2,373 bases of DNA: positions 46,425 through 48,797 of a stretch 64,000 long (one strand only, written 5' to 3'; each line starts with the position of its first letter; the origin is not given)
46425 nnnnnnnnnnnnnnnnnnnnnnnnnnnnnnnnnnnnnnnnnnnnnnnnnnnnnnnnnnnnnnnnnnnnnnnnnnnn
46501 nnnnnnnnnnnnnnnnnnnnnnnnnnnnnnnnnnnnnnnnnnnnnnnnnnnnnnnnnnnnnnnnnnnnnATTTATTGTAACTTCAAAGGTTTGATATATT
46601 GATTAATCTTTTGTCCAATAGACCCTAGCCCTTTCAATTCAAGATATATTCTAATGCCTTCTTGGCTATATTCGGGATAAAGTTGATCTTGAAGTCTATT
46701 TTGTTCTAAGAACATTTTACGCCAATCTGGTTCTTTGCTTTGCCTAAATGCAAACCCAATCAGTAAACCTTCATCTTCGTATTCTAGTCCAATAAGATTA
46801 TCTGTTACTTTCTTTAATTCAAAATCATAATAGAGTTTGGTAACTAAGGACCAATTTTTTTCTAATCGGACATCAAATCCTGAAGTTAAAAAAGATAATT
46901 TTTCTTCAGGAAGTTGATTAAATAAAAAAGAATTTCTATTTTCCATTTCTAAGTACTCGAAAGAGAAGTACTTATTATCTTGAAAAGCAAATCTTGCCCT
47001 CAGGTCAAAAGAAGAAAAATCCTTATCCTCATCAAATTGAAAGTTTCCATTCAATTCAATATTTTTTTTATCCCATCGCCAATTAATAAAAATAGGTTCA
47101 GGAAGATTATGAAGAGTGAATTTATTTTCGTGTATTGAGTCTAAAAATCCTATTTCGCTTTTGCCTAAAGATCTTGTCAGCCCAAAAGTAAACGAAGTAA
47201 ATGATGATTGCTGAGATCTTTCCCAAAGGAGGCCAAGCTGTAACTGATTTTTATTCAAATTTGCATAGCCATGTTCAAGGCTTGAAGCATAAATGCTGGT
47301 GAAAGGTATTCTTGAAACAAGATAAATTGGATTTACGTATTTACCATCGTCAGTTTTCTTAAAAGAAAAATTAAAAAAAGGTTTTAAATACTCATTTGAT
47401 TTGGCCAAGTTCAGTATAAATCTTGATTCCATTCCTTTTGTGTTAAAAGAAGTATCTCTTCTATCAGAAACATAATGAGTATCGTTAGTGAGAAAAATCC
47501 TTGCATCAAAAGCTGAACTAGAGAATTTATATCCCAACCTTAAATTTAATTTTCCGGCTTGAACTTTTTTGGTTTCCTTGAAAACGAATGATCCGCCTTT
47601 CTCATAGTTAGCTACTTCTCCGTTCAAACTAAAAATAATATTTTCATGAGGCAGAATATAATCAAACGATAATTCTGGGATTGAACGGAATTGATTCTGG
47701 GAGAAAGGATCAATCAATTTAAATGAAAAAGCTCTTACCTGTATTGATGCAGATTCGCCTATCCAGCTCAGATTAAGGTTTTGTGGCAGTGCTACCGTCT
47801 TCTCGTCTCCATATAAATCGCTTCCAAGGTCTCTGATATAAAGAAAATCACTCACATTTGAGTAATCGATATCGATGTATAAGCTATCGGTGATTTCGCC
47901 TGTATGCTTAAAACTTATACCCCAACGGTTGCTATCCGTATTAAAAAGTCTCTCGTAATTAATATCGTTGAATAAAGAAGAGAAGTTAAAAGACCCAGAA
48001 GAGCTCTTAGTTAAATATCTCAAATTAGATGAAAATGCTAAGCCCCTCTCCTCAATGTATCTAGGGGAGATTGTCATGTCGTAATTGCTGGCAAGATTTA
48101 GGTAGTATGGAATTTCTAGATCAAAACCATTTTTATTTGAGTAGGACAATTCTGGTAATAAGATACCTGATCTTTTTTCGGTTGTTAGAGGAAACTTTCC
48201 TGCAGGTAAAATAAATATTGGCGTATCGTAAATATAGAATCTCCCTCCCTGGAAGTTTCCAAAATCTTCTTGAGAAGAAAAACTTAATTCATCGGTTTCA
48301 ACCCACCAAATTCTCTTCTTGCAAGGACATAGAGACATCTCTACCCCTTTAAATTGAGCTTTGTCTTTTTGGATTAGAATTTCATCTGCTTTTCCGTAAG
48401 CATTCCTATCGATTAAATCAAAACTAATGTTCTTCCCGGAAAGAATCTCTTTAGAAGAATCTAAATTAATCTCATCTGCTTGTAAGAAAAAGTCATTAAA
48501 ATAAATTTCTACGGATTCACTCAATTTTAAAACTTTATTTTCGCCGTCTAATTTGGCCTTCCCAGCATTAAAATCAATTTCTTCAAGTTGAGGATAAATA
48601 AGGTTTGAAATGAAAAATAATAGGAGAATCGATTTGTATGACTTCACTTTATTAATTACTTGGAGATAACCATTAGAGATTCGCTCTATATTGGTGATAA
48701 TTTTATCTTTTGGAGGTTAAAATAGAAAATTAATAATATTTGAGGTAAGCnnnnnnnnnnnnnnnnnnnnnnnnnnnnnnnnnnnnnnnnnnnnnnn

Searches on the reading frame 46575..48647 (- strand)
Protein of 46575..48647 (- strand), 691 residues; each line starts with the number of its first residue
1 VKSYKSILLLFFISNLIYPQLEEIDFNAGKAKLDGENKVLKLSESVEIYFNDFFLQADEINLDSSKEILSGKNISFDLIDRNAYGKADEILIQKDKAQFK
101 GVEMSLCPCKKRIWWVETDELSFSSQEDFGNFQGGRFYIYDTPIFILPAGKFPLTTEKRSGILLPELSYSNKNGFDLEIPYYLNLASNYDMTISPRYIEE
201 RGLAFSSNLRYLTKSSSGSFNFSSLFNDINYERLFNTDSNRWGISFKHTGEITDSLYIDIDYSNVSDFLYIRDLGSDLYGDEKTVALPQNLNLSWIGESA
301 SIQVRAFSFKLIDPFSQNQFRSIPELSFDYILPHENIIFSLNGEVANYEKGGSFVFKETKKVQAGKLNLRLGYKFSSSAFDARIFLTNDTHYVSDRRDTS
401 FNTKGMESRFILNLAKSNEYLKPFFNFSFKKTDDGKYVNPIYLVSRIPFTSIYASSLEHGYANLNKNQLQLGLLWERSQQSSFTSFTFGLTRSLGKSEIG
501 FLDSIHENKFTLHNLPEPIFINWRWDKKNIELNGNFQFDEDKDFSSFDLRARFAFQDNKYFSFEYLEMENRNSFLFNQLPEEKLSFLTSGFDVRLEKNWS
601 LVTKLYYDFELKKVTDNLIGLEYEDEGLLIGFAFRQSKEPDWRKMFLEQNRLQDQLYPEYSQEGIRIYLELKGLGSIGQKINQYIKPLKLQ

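Call 52: search_protein_families(library=ncbifam, proteins=[window:46575-48647:-], max_evalue=1e-10)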
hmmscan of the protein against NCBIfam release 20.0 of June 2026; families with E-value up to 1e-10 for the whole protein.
window:46575-48647:- (691 aa): 2 families
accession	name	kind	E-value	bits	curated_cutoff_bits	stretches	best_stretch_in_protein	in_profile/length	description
NF002997.0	PRK03761.1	equivalog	3.8e-61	207.2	683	1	69-399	132-463/783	LPS assembly protein LptD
NF003358.0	PRK04423.1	equivalog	2.5e-37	128.5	944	1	57-360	120-421/799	LPS-assembly protein LptD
